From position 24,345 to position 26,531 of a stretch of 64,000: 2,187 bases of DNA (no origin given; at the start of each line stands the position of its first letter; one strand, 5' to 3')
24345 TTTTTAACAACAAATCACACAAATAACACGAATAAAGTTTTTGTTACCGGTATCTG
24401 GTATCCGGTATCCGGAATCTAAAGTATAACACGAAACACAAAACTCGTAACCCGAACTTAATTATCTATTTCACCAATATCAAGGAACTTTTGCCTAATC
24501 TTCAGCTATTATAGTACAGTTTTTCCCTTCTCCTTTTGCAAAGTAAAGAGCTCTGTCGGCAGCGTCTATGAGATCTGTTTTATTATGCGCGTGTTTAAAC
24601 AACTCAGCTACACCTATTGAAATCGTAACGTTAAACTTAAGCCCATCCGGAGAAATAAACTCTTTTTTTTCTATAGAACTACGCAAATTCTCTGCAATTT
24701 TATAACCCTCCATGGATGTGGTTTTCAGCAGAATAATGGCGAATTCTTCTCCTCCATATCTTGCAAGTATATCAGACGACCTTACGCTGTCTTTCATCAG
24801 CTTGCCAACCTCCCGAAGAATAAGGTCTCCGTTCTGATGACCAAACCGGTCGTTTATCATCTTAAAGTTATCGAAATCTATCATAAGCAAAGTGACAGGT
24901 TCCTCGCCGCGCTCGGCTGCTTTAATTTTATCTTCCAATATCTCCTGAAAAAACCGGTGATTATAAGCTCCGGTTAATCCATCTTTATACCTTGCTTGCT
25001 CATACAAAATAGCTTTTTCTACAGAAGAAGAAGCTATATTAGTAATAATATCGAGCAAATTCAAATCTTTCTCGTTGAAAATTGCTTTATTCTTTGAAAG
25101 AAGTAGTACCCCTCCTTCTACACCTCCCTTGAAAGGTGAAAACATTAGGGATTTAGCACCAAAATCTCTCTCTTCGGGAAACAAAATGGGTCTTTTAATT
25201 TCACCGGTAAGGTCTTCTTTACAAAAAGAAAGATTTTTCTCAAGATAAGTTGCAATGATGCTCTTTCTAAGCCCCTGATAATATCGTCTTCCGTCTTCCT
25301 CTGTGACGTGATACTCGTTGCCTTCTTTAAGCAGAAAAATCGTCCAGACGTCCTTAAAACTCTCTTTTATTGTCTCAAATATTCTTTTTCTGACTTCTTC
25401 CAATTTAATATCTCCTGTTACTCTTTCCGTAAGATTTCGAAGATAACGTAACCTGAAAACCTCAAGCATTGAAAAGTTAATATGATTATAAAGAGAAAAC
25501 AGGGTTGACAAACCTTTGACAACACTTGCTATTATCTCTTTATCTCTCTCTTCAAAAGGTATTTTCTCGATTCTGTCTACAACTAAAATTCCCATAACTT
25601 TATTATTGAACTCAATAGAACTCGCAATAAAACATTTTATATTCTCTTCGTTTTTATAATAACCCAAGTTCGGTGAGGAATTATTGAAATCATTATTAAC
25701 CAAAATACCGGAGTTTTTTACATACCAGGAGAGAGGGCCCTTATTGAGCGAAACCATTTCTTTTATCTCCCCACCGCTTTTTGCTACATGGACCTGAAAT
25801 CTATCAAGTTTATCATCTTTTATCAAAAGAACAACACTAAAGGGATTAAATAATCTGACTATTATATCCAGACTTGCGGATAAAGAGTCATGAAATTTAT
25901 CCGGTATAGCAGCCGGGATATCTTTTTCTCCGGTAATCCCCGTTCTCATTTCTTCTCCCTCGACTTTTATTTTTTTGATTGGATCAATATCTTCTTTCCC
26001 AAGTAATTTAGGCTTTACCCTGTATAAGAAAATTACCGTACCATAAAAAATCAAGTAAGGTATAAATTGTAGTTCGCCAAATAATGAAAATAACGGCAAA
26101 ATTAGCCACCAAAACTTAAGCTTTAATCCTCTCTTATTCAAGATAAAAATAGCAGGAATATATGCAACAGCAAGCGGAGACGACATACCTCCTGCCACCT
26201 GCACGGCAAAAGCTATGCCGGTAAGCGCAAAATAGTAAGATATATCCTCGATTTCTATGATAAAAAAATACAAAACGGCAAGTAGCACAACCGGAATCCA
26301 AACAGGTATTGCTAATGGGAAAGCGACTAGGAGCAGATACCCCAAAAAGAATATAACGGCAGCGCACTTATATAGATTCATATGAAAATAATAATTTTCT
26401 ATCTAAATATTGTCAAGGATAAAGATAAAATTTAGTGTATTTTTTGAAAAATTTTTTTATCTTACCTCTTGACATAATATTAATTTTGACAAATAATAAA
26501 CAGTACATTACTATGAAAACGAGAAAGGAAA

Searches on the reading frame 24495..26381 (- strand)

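Call 13: search_protein_families(library=pfam, proteins=[window:24495-26381:-])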
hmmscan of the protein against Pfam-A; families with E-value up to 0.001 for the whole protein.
window:24495-26381:- (628 aa): 2 families
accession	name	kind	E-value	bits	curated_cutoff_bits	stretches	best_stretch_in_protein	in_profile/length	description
PF00990.26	GGDEF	-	9.4e-46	156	23.8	1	466-621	3-160/161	Diguanylate cyclase, GGDEF domain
PF13185.12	GAF_2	-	3.4e-05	24.5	28.6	0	167-289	8-129/136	GAF domain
